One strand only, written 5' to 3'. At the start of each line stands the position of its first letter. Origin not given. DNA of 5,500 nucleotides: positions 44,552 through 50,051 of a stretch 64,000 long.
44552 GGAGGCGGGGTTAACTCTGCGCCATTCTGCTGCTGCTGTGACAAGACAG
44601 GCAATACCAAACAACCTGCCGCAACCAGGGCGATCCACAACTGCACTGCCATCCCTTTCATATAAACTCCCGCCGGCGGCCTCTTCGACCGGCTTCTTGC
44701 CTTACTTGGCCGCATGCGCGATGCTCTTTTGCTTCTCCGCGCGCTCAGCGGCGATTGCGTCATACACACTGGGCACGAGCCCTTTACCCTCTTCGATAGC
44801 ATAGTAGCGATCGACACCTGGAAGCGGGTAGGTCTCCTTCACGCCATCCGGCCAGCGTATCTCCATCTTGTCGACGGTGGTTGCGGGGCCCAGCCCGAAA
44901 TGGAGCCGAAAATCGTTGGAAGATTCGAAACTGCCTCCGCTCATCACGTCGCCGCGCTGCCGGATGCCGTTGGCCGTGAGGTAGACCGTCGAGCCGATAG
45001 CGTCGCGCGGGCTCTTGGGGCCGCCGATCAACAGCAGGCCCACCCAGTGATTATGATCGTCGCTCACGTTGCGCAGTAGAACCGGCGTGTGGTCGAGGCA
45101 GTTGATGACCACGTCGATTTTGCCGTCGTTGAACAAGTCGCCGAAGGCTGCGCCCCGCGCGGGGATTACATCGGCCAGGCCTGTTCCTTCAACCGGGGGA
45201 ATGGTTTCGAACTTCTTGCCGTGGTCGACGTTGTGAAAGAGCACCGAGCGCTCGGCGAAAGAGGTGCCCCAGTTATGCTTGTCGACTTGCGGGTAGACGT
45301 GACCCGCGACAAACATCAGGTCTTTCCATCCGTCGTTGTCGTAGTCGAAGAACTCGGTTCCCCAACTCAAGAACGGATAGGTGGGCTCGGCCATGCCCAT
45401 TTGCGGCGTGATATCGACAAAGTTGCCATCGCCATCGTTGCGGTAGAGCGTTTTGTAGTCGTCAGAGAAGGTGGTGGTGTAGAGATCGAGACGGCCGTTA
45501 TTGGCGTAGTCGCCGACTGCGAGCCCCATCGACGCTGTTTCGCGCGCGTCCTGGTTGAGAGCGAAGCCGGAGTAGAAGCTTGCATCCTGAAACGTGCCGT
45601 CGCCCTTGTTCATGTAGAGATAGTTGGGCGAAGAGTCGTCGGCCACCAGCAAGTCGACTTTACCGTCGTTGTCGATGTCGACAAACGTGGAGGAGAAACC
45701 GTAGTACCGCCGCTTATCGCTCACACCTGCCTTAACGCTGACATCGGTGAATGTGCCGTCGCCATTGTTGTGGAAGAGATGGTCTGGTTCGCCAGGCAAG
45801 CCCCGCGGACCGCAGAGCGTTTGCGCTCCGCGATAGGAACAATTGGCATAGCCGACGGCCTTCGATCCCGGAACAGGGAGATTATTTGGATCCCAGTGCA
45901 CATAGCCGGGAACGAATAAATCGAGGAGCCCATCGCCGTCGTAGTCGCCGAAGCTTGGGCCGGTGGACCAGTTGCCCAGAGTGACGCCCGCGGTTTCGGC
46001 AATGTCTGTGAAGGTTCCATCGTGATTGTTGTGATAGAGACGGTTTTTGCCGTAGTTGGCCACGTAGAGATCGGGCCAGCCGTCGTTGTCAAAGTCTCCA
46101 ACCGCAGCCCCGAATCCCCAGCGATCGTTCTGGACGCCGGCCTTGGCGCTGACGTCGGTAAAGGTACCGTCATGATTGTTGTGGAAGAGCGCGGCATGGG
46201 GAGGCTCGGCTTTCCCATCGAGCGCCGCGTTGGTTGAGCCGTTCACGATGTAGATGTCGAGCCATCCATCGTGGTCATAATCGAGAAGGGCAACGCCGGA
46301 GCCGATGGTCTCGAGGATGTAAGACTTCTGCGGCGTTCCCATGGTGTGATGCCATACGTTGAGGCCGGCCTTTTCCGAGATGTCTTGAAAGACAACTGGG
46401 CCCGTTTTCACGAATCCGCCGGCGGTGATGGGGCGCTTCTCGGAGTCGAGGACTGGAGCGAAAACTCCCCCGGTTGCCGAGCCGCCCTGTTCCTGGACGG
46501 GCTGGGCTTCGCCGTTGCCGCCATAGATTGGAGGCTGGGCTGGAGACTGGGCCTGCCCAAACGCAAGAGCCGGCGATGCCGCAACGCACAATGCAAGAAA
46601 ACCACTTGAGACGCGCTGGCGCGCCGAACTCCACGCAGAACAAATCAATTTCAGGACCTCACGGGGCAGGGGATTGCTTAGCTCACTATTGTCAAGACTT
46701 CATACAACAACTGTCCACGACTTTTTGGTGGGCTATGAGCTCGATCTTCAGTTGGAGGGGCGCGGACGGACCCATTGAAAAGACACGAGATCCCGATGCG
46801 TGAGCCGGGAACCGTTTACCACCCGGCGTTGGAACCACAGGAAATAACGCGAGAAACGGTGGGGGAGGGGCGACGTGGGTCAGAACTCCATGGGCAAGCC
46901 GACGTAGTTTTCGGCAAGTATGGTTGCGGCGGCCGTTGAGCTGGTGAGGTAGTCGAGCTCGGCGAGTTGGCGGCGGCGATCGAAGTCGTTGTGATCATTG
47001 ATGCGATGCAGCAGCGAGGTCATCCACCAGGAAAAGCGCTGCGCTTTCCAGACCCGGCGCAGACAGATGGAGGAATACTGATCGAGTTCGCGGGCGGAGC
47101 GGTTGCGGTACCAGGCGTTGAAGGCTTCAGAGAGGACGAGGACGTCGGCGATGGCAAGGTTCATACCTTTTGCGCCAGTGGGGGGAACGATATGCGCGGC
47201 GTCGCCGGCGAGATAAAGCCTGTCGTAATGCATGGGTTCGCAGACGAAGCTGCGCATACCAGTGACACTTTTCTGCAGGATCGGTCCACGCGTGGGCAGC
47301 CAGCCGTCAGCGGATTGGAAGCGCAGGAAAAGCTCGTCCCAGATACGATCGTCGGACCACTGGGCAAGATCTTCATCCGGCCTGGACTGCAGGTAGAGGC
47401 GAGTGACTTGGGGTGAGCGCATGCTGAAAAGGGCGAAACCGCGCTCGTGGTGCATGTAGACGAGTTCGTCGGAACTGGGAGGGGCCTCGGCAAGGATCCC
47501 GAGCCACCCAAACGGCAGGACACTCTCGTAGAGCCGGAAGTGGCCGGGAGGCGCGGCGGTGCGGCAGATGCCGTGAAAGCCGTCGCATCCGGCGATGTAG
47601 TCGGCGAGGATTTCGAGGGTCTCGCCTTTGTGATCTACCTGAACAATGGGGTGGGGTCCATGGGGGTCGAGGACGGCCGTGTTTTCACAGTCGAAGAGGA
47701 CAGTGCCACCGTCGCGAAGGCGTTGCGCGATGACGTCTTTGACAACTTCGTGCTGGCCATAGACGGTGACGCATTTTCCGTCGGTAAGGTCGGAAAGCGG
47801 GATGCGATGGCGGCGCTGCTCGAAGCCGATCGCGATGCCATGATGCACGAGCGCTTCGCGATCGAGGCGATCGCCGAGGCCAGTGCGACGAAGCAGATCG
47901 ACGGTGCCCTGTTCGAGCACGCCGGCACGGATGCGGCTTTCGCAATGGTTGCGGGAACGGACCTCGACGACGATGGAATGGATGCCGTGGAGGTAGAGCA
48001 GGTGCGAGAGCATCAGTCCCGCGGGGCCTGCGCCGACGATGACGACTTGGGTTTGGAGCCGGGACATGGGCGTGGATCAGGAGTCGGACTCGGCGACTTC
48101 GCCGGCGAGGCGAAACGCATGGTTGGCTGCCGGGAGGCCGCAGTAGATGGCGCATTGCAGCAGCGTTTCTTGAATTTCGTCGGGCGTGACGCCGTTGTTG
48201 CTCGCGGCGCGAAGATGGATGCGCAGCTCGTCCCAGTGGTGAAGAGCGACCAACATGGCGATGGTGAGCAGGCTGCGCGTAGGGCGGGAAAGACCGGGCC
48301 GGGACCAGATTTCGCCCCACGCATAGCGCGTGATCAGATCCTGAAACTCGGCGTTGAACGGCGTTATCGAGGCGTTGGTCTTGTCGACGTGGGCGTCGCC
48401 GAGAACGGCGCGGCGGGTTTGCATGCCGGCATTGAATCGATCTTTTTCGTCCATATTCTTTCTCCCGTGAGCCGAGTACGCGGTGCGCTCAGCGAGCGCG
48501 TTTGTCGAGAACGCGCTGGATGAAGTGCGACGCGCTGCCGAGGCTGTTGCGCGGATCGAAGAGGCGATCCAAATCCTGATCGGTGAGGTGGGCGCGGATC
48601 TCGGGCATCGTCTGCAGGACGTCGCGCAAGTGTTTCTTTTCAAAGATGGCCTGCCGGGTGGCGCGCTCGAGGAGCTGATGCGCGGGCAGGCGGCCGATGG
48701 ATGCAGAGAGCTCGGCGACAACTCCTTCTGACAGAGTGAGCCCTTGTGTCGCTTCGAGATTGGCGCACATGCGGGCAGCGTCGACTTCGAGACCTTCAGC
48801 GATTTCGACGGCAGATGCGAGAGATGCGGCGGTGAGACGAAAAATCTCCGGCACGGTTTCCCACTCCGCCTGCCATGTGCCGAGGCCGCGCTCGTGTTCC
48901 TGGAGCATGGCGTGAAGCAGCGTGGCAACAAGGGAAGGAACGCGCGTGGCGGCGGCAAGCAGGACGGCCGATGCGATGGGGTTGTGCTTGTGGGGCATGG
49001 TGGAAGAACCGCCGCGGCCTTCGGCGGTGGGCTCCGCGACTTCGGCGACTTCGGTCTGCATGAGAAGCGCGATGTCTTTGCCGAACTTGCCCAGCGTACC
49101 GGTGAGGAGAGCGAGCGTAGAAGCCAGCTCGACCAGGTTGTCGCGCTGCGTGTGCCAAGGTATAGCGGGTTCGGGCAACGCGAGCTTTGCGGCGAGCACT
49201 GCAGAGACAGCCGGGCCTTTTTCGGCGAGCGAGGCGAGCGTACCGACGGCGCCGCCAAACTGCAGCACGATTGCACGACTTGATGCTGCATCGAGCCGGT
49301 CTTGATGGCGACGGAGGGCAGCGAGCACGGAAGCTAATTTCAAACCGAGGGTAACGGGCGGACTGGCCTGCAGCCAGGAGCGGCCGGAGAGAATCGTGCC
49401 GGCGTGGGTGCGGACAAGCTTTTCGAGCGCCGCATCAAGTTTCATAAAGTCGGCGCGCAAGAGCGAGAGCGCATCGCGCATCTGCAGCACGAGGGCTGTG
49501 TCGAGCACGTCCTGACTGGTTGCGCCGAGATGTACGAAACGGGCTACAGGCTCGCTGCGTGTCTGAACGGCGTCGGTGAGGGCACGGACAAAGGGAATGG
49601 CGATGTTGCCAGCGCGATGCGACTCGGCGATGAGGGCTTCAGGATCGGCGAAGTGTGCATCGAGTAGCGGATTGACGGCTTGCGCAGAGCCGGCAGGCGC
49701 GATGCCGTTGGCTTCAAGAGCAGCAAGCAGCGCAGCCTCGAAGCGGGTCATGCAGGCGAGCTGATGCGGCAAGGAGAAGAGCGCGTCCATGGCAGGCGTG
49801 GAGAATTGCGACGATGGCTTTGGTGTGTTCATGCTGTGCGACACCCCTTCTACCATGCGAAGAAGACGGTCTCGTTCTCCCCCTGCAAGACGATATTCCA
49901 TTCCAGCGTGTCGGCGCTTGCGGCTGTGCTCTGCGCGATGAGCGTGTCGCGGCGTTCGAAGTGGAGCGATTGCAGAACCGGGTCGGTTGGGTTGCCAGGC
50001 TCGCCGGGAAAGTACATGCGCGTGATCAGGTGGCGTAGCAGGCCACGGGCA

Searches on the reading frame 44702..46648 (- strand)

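Call 16: search_protein_families(library=pfam, proteins=[window:44702-46648:-], max_evalue=0.001)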
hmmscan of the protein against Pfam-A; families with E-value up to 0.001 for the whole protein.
window:44702-46648:- (648 aa): 3 families
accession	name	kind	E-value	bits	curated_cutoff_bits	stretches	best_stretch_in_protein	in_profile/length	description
PF13517.12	FG-GAP_3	-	2.5e-52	175.7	26.9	5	185-246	1-61/61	FG-GAP-like repeat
PF07593.17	UnbV_ASPIC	-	2.8e-18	66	23.4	1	550-615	1-66/68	ASPIC and UnbV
PF01839.29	FG-GAP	-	7.1e-09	35.8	22.1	1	178-209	2-30/37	FG-GAP repeat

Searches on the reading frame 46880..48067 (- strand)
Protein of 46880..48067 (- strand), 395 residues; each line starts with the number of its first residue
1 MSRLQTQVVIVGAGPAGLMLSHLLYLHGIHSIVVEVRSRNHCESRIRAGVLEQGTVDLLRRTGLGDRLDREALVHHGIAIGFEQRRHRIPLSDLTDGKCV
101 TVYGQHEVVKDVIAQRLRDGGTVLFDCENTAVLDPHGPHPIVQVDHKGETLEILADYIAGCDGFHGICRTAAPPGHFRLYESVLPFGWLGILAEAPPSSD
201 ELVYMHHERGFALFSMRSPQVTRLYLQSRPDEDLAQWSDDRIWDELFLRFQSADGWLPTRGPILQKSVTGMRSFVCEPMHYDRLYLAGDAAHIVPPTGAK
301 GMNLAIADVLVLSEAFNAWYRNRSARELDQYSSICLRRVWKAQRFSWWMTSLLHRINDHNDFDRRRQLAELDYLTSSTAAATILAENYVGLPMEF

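Call 17: search_protein_families(library=pfam, proteins=[window:46880-48067:-], max_evalue=0.001)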
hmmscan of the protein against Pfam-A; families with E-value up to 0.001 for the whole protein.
window:46880-48067:- (395 aa): 1 family
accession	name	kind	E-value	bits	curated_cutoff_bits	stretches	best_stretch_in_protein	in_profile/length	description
PF01494.25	FAD_binding_3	-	7.7e-83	279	22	1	5-346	1-349/349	FAD binding domain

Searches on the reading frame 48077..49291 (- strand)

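Call 17: search_protein_families(library=pfam, proteins=[window:48077-49291:-], max_evalue=0.001)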
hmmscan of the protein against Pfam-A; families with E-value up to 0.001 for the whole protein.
window:48077-49291:- (404 aa): 1 family
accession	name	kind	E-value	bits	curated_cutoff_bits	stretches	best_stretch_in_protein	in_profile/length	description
PF02627.25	CMD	-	9.2e-25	86.9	23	1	315-396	2-82/84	Carboxymuconolactone decarboxylase family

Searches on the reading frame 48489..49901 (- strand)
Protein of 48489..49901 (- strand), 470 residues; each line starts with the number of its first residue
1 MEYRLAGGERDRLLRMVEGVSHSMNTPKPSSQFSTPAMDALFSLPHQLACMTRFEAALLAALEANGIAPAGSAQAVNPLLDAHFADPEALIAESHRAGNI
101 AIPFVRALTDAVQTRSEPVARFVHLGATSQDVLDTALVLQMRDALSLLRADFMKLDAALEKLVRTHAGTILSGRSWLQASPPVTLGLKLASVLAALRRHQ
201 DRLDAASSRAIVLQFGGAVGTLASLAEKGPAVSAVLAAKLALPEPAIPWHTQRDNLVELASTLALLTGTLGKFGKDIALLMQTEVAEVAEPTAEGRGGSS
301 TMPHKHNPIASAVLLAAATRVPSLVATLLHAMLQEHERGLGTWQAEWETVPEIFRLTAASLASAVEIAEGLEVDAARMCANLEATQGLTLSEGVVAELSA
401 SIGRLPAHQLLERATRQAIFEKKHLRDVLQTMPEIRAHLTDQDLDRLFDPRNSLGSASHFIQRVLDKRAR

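Call 41: search_protein_families(library=pfam, proteins=[window:48489-49901:-], max_evalue=0.001)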
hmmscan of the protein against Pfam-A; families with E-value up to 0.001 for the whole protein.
window:48489-49901:- (470 aa): 2 families
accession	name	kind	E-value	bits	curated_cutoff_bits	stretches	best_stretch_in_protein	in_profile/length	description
PF00206.25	Lyase_1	-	9.9e-46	157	27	1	115-321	97-310/312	Lyase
PF10397.14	ADSL_C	-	1.6e-14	54.4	32.7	1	387-464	1-79/79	Adenylosuccinate lyase C-terminus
